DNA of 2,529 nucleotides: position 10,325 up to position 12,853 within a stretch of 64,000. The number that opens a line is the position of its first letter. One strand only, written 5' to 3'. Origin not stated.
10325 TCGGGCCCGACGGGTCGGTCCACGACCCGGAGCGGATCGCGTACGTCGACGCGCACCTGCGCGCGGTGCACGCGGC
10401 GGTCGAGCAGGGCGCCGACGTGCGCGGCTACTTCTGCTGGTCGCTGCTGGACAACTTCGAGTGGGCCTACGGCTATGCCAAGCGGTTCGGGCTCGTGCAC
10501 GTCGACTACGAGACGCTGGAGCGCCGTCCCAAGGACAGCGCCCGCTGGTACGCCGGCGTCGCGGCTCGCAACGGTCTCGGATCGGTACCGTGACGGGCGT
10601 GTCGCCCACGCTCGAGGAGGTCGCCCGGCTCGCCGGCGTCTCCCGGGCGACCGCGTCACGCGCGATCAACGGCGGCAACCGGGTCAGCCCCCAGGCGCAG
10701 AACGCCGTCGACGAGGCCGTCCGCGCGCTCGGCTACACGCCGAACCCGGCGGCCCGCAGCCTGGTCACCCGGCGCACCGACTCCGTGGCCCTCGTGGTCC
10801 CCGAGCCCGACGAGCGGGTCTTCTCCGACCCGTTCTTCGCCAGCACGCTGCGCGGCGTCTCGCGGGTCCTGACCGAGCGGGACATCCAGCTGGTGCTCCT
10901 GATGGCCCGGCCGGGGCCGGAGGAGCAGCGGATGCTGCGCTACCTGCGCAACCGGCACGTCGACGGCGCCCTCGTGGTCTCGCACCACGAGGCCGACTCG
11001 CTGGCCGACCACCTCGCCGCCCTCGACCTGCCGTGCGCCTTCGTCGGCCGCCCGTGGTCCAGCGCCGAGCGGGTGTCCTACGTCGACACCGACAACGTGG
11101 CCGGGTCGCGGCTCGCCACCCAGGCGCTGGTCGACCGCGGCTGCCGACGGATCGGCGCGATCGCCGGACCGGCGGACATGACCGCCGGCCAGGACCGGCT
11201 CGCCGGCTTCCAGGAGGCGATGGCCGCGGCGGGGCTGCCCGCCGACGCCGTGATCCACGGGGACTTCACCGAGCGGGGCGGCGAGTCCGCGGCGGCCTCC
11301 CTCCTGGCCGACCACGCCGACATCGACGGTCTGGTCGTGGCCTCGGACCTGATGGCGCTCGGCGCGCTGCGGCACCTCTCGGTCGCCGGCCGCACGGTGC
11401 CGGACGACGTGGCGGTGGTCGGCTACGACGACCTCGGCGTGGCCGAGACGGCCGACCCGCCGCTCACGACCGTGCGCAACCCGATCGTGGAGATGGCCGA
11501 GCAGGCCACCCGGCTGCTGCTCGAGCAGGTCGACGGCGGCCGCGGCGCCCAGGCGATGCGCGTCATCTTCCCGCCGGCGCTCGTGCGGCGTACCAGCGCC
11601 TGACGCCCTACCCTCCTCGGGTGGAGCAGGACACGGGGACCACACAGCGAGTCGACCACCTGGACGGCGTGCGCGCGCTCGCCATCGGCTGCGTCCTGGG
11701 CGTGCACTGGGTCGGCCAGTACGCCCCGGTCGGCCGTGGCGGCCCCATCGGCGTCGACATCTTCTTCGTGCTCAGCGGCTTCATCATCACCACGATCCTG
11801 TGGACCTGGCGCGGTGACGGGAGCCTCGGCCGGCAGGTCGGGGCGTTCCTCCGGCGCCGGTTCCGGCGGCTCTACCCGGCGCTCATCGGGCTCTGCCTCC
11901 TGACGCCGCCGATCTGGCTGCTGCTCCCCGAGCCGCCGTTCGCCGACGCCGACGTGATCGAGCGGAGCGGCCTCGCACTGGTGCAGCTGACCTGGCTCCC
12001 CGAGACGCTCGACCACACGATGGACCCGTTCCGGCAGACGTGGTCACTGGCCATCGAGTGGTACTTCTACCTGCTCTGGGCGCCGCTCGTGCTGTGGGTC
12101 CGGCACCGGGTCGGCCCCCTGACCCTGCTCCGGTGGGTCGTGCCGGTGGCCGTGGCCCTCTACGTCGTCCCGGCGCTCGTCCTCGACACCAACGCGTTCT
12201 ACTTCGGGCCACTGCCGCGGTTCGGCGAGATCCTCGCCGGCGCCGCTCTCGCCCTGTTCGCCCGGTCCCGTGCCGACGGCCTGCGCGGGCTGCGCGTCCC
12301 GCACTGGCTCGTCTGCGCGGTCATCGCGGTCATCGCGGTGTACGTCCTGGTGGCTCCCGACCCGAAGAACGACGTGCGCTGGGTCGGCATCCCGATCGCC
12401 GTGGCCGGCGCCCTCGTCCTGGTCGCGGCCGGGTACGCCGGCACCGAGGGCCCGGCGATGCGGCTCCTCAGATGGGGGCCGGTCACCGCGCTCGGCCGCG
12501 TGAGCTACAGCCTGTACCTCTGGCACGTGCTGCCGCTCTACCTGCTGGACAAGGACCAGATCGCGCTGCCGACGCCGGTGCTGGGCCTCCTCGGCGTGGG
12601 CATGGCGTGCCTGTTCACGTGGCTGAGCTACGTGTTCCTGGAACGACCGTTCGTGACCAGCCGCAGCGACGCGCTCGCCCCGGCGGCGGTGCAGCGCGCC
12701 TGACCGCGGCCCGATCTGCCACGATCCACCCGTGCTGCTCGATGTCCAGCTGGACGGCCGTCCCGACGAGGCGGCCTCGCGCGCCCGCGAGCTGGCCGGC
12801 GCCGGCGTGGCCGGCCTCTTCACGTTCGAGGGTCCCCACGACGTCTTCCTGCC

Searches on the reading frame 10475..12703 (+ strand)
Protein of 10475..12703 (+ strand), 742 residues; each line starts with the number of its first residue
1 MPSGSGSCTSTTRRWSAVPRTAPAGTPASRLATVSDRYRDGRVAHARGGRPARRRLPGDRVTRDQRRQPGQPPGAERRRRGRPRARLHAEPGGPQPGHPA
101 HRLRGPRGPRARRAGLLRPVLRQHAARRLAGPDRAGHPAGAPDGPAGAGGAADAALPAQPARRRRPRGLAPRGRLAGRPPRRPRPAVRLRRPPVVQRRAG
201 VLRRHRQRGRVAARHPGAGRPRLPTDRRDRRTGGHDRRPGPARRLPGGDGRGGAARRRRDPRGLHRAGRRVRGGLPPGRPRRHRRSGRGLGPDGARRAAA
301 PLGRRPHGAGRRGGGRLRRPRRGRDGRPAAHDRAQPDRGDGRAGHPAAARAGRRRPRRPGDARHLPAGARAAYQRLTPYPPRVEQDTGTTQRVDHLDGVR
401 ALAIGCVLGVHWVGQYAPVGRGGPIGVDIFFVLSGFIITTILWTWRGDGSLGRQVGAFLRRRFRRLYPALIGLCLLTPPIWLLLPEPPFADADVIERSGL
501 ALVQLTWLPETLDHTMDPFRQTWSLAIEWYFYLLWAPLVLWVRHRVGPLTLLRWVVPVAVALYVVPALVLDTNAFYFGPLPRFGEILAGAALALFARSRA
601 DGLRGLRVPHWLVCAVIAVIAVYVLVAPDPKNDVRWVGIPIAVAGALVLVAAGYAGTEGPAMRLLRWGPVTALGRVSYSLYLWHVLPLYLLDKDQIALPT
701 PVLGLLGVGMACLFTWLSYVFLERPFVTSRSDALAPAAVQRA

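Call 64: search_protein_families(library=pfam, proteins=[window:10475-12703:+], max_evalue=0.001)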
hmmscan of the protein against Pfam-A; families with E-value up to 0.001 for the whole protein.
window:10475-12703:+ (742 aa): 1 family
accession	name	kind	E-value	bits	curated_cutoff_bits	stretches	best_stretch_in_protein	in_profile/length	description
PF01757.29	Acyl_transf_3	-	2e-26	93.3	31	1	396-719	4-325/326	Acyltransferase domain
